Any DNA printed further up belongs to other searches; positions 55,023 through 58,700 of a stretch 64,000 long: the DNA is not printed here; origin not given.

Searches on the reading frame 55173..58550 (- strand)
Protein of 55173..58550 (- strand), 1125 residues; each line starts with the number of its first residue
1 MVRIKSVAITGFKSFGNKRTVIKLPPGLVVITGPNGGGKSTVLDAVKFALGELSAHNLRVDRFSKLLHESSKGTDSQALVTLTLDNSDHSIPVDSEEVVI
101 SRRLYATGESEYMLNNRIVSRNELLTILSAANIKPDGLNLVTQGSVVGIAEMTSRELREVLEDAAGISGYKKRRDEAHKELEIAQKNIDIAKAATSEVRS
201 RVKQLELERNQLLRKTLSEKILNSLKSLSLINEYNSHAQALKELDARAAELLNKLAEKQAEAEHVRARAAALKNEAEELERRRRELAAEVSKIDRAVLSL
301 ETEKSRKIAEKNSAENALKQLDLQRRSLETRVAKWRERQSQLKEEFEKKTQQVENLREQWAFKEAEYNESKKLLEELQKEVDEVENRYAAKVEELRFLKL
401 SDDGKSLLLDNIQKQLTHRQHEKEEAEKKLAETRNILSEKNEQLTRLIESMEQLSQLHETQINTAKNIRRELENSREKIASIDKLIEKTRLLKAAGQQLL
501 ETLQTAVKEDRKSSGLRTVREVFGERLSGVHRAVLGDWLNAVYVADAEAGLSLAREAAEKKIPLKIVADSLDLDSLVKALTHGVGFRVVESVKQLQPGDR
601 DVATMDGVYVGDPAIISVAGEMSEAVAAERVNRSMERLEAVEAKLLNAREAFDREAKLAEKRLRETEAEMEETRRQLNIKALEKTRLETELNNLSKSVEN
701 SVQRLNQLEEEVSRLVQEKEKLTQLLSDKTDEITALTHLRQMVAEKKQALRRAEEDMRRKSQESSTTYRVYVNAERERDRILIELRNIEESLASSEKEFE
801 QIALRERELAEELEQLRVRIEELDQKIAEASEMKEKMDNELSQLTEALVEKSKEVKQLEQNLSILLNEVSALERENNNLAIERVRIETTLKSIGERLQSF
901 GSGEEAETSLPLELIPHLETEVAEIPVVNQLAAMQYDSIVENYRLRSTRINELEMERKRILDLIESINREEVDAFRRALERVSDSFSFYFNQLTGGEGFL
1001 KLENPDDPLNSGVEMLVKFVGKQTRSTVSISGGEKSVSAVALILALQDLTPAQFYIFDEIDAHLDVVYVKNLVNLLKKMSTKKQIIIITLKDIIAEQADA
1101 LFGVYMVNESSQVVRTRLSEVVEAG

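Call 85: search_protein_families(library=pfam, proteins=[window:55173-58550:-])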
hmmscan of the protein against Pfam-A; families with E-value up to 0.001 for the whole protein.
window:55173-58550:- (1125 aa): 4 families
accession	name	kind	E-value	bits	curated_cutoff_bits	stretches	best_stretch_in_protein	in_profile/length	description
PF02463.25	SMC_N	-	7.8e-58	195.9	40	1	4-1109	2-216/220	RecF/RecN/SMC N terminal domain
PF13304.12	AAA_21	-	2.5e-11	44.6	27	2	933-1089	180-297/304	AAA domain, putative AbiEii toxin, Type IV TA system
PF13555.12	AAA_29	-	2.9e-06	27.4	27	1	22-50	17-46/61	P-loop containing region of AAA domain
PF13476.12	AAA_23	-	0.00053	21.1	27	0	7-315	2-177/201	AAA domain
